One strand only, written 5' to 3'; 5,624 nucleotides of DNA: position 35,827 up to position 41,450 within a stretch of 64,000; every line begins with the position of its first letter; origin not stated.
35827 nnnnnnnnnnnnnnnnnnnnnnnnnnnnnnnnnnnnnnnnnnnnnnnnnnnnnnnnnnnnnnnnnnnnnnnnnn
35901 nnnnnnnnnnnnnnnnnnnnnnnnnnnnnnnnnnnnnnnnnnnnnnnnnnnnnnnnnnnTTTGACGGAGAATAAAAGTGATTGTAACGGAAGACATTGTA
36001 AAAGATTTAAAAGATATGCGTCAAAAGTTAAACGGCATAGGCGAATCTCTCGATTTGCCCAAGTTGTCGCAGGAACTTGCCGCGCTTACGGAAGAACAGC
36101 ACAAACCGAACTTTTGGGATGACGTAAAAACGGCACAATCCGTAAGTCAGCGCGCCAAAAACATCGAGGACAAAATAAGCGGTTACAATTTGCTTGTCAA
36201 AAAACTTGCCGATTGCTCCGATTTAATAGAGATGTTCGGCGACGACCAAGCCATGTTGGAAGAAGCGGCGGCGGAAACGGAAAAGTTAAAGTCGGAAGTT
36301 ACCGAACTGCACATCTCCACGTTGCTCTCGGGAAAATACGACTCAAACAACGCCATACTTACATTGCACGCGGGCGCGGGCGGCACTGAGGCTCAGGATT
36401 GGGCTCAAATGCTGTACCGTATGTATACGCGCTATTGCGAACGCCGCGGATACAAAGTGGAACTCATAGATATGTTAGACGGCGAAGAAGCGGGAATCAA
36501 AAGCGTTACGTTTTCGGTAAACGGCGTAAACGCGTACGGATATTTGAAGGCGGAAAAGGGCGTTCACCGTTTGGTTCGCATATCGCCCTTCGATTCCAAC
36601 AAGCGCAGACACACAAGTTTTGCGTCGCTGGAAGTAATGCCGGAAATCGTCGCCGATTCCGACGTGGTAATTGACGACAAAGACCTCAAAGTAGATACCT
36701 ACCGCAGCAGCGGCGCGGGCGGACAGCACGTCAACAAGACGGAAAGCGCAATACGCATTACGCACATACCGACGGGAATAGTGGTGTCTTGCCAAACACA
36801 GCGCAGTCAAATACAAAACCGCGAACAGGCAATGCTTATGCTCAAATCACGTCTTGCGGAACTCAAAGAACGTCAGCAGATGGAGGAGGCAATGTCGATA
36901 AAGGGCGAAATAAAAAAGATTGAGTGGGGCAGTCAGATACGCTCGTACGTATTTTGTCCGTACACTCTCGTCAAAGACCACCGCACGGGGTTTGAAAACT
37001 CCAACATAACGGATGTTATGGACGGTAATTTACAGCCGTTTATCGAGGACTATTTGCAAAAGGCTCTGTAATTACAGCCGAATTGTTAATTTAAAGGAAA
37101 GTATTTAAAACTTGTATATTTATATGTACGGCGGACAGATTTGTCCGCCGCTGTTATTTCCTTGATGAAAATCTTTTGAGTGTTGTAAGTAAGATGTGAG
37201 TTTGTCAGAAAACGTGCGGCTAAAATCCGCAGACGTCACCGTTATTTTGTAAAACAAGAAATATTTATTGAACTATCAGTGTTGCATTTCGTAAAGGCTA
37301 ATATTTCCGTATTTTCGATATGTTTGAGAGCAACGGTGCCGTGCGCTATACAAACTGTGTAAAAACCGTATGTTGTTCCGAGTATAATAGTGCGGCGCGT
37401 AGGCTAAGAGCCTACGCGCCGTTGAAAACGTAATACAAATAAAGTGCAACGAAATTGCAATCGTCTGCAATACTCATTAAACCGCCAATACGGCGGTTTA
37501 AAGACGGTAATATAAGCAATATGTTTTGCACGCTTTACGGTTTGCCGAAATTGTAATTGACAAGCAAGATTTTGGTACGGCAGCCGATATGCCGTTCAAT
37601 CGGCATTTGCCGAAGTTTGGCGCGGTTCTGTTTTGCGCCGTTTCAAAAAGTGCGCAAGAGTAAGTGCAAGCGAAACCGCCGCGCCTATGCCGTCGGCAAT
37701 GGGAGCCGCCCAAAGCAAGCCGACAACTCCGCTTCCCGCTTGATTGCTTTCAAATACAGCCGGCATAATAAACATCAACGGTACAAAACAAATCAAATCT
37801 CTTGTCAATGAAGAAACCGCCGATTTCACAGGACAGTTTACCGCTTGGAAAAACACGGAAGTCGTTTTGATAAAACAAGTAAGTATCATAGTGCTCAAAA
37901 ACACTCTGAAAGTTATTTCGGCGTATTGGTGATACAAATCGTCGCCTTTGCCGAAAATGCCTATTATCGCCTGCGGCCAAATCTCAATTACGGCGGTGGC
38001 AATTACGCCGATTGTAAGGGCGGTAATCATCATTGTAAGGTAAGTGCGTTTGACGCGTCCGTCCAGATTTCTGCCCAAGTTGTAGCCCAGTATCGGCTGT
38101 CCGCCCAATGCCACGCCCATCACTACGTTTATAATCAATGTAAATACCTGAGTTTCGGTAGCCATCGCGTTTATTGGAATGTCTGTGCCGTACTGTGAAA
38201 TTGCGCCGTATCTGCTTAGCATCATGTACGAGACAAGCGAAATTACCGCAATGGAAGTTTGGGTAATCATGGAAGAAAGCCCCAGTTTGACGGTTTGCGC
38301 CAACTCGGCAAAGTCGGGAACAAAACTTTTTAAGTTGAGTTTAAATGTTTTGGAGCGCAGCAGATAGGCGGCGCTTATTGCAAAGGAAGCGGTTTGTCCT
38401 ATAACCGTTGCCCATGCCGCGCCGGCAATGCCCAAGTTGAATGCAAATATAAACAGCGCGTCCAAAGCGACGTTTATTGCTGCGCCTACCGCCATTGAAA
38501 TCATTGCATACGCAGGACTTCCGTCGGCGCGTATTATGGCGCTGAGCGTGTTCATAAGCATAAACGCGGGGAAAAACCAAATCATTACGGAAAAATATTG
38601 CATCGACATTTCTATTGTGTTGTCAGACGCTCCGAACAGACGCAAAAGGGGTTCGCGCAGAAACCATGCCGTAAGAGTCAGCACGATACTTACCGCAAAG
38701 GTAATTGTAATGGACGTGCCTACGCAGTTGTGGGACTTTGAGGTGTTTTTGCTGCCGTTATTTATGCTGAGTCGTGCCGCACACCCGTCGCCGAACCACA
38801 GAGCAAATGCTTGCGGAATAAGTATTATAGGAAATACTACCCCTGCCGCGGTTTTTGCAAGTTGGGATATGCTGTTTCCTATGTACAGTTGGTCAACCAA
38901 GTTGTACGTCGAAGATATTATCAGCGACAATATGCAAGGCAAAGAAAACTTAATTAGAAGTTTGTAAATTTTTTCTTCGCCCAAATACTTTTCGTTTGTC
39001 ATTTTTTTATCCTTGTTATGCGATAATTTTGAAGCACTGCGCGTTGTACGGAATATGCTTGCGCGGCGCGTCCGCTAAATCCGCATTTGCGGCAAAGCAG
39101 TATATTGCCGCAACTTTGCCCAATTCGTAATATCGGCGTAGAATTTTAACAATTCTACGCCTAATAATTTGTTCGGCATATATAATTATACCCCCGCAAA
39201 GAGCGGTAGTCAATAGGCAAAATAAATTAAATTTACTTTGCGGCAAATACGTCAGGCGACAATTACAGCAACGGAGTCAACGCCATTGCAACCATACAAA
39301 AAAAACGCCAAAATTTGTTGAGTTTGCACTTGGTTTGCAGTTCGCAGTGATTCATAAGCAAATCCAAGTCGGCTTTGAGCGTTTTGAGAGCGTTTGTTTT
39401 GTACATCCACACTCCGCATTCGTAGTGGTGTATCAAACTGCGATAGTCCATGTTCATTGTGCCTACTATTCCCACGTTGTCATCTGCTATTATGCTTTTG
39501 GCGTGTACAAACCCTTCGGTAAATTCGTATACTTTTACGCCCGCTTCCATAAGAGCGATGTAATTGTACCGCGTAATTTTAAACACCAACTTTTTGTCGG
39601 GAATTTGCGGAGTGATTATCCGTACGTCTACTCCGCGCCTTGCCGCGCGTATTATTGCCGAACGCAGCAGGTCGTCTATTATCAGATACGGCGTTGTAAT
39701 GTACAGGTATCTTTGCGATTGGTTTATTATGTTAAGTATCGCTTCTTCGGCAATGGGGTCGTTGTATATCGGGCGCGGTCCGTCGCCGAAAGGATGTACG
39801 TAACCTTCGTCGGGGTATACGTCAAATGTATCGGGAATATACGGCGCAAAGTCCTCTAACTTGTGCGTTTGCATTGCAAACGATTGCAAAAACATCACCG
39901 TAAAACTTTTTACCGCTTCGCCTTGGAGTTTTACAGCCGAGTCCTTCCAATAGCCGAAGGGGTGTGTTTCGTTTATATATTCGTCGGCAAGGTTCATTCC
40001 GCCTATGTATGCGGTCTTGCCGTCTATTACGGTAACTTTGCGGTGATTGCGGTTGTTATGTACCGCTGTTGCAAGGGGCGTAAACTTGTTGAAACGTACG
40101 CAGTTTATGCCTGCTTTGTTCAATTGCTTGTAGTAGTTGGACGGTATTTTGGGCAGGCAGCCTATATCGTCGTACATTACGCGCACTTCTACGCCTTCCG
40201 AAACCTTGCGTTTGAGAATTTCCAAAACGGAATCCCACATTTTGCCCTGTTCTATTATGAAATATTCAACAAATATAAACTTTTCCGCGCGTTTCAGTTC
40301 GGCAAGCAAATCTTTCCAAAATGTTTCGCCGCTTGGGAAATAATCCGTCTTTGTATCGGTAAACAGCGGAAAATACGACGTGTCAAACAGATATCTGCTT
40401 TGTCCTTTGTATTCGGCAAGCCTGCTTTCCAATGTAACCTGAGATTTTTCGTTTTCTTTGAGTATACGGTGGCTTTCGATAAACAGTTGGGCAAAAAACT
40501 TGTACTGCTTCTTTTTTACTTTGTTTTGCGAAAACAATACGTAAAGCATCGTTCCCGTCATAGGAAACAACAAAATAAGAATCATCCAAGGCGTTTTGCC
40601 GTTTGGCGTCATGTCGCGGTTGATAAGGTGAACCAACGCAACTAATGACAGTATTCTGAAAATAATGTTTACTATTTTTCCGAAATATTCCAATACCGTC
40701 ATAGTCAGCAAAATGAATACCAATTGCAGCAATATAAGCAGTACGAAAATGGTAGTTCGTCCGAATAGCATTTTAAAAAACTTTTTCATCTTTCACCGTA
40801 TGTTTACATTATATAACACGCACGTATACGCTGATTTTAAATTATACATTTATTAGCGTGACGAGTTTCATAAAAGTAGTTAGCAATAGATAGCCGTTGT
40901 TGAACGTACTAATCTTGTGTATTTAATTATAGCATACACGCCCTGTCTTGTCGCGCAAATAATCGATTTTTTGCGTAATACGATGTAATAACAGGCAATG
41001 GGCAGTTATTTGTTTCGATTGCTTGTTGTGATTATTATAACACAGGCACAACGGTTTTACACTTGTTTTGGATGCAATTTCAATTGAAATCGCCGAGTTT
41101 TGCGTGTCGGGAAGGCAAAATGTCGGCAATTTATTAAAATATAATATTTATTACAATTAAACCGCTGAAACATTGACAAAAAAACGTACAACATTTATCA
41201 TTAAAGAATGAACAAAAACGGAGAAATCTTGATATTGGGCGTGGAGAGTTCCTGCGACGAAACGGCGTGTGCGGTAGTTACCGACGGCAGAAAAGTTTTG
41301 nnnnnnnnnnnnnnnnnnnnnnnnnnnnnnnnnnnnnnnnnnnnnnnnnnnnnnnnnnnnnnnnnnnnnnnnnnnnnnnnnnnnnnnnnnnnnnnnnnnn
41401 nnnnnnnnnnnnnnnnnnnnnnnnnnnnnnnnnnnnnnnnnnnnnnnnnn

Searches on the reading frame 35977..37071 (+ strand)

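Call 56: search_protein_families(library=pfam, proteins=[window:35977-37071:+], max_evalue=0.001)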
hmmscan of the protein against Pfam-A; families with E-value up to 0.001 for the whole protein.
window:35977-37071:+ (364 aa): 2 families
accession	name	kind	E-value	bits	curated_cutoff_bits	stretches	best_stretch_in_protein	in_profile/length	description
PF03462.23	PCRF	-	8.4e-62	208.9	24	1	31-217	2-193/194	PCRF domain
PF00472.26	RF-1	-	3.7e-43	146.6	35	1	228-336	3-116/116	RF-1 domain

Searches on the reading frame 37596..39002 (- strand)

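Call 56: search_protein_families(library=pfam, proteins=[window:37596-39002:-], max_evalue=0.001)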
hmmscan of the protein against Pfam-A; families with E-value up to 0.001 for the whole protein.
window:37596-39002:- (468 aa): 1 family
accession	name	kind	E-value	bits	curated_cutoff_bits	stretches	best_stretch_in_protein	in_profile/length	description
PF01554.23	MatE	-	1.2e-29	103.5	24.9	2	22-182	1-160/161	MatE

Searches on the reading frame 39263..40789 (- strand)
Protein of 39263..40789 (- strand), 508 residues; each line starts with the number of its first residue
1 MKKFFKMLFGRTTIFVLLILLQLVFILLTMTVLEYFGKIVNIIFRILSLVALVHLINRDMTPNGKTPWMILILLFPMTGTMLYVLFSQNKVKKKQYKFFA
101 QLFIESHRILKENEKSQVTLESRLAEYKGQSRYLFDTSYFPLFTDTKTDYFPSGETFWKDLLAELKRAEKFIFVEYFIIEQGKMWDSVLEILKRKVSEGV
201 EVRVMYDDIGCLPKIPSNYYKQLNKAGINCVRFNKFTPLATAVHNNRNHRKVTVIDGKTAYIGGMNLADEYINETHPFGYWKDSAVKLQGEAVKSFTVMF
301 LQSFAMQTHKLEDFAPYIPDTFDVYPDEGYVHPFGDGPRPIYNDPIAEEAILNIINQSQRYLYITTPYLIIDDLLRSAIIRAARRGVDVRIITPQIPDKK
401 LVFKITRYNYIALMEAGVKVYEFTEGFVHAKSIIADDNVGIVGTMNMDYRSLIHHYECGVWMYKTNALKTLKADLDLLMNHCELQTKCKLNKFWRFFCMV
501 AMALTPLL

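Call 56: search_protein_families(library=pfam, proteins=[window:39263-40789:-], max_evalue=0.001)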
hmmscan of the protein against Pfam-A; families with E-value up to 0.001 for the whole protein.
window:39263-40789:- (508 aa): 3 families
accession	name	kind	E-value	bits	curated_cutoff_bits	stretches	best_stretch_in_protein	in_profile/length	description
PF13091.12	PLDc_2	-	3.4e-40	137.4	27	2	351-475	1-128/132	PLD-like domain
PF00614.28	PLDc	-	1.1e-15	57.3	21.9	2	245-271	2-28/28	Phospholipase D Active site motif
PF13396.11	PLDc_N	-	2.2e-09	37.6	23.3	1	46-87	1-41/42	Phospholipase_D-nuclease N-terminal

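Call 62: find_homologous_proteins(query=window:39263-40789:-, max_evalue=1e-30)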
Query window:39263-40789:- (508 aa): 8000 proteins with E <= 1e-30 among 8000 candidates; the best 120 are listed.
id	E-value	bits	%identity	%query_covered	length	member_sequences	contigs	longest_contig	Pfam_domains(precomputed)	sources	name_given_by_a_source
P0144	0.0e+0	1164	100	100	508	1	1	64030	PF13396.12,PF13091.13,PF00614.29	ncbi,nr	ncbi:MAG: cardiolipin synthase [Corallococcus sp.]|nr:cardiolipin synthase [Corallococcus sp.]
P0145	1.9e-190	652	54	100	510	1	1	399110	PF13396.12,PF13091.13,PF00614.29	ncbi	-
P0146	7.4e-189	647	55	100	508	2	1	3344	PF13396.12,PF13091.13,PF00614.29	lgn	-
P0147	3.1e-187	641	54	100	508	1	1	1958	PF13396.12,PF13091.13,PF00614.29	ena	-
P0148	6.8e-187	640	55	99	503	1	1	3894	PF13396.12,PF13091.13,PF00614.29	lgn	-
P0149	2.5e-183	628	53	97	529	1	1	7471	PF13396.12,PF13091.13,PF00614.29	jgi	jgi:cardiolipin synthase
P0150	1.7e-181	622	51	97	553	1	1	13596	PF13396.12,PF13091.13,PF00614.29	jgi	jgi:cardiolipin synthase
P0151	7.4e-181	620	53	100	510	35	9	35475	PF13396.12,PF13091.13,PF00614.29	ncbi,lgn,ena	-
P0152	1.5e-178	613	53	100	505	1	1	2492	PF13396.12,PF13091.13,PF00614.29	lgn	-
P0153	2.8e-177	609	52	100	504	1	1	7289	PF13396.12,PF13091.13,PF00614.29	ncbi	-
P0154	3.1e-176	605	51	100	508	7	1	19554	PF13396.12,PF13091.13,PF00614.29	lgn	-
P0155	3.3e-176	605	54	100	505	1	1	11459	PF13091.13,PF00614.29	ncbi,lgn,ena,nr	ncbi:MAG: cardiolipin synthase [Clostridia bacterium]|nr:cardiolipin synthase [Clostridia bacterium]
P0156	1.2e-175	603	52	100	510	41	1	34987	PF13396.12,PF13091.13,PF00614.29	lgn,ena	-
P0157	1.5e-174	600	52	100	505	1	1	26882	PF13396.12,PF13091.13,PF00614.29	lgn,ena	-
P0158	7.3e-174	597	52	100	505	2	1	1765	PF13396.12,PF13091.13,PF00614.29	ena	-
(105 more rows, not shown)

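Call 63: find_encoding_contigs(protein=P0145, flank=3000, max_places=2)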
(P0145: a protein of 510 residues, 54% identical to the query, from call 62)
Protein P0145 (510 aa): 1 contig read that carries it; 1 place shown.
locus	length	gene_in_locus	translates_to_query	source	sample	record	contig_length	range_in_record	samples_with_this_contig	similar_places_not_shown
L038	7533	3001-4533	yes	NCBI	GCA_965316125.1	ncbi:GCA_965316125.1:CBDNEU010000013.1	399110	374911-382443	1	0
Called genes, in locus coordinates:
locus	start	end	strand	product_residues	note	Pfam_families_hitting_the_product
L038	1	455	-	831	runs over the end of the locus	PF00122:E1-E2_ATPase, PF00702:Hydrolase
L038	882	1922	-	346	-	PF00814:TsaD, PF22521:HypF_C_2 (weak)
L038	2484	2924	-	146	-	-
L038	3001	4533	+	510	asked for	PF13396:PLDc_N, PF13091:PLDc_2, PF00614:PLDc (weak), PF13091:PLDc_2, PF00614:PLDc (weak)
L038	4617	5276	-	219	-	-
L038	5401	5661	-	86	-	PF00990:GGDEF (weak)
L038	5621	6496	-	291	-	PF00990:GGDEF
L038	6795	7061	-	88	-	-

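Call 64: find_encoding_contigs(protein=P0146, flank=3000, max_places=2)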
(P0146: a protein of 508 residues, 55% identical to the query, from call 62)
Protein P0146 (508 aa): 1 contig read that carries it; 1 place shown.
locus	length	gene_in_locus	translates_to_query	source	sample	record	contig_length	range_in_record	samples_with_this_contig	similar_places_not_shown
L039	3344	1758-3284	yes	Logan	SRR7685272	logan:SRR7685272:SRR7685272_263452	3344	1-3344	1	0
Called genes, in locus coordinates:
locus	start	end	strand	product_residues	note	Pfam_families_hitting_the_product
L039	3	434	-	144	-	?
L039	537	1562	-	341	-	PF00814:TsaD, PF22521:HypF_C_2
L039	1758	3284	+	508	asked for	PF13396:PLDc_N (weak), PF13091:PLDc_2, PF00614:PLDc (faint), PF13091:PLDc_2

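Call 65: find_encoding_contigs(protein=P0151, flank=3000, max_places=3)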
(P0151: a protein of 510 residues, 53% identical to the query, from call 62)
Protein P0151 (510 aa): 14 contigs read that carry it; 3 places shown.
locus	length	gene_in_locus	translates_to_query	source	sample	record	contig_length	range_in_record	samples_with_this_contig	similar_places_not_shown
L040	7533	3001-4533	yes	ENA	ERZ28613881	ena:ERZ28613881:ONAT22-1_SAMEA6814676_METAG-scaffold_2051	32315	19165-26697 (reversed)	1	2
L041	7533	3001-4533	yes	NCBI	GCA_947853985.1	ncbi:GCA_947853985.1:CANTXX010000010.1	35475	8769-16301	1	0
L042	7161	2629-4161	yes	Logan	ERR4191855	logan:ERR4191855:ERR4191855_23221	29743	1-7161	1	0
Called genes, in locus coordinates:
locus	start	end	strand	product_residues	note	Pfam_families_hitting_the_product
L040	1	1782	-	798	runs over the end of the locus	PF00122:E1-E2_ATPase, PF00702:Hydrolase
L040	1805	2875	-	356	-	PF00814:TsaD, PF22521:HypF_C_2 (weak)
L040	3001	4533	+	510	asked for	PF13396:PLDc_N, PF13091:PLDc_2, PF00614:PLDc (weak)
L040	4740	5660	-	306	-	PF02779:Transket_pyr, PF17147:PFOR_II (faint), PF22613:Transketolase_C_1 (weak), PF02780:Transketolase_C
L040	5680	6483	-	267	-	PF00456:Transketolase_N, PF09364:XFP_N (weak), PF00676:E1_dh, PF13292:DXP_synthase_N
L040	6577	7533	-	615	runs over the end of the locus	PF13175:AAA_15 (faint), PF13476:AAA_23, PF02463:SMC_N (weak)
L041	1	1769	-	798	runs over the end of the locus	PF00122:E1-E2_ATPase, PF00702:Hydrolase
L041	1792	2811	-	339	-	PF00814:TsaD, PF22521:HypF_C_2 (weak)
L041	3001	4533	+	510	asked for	PF13396:PLDc_N, PF13091:PLDc_2, PF00614:PLDc (weak)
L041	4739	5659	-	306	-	PF02779:Transket_pyr, PF17147:PFOR_II (faint), PF22613:Transketolase_C_1 (weak), PF02780:Transketolase_C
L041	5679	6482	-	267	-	PF00456:Transketolase_N, PF09364:XFP_N (weak), PF00676:E1_dh, PF13292:DXP_synthase_N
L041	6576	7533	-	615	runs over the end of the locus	PF13175:AAA_15 (faint), PF13476:AAA_23, PF02463:SMC_N (weak)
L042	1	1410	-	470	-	?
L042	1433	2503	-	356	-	PF00814:TsaD, PF22521:HypF_C_2 (weak)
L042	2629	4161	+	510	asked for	PF13396:PLDc_N, PF13091:PLDc_2, PF00614:PLDc (weak)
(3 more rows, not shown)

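Call 74: list_cluster_members(proteins=[P0144, P0025])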
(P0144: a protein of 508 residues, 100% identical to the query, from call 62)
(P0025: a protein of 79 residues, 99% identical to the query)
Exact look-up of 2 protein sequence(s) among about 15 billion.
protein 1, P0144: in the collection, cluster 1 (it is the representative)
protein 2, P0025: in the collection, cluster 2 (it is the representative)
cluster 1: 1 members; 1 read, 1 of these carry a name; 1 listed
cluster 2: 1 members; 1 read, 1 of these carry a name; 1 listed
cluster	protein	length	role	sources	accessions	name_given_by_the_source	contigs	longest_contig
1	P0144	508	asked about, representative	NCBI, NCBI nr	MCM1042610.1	MAG: cardiolipin synthase [Corallococcus sp.] | cardiolipin synthase [Corallococcus sp.]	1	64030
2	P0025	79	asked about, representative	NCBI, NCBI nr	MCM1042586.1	MAG: hypothetical protein NC350_00005 [Corallococcus sp.] | hypothetical protein [Corallococcus sp.]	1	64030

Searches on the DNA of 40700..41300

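Call 81: search_rna_families(source=window, start=40700, end=41300, threshold=evalue, max_evalue=10)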
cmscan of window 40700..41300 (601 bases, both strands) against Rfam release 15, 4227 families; matches with E-value up to 10: 3.
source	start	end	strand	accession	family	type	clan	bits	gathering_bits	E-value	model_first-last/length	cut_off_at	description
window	41127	41300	+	RF01402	STnc150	Gene; sRNA;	-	21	60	0.027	1-195/267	3'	STnc150 Hfq binding RNA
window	40755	40817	-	RF01586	snoR09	Gene; snRNA; snoRNA; CD-box;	-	19.7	50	4.2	1-84/84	no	small nucleolar RNA snoR09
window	41120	41228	+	RF01824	RUF20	Gene;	-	10.3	60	6.2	1-425/425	no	RNA of unknown function 20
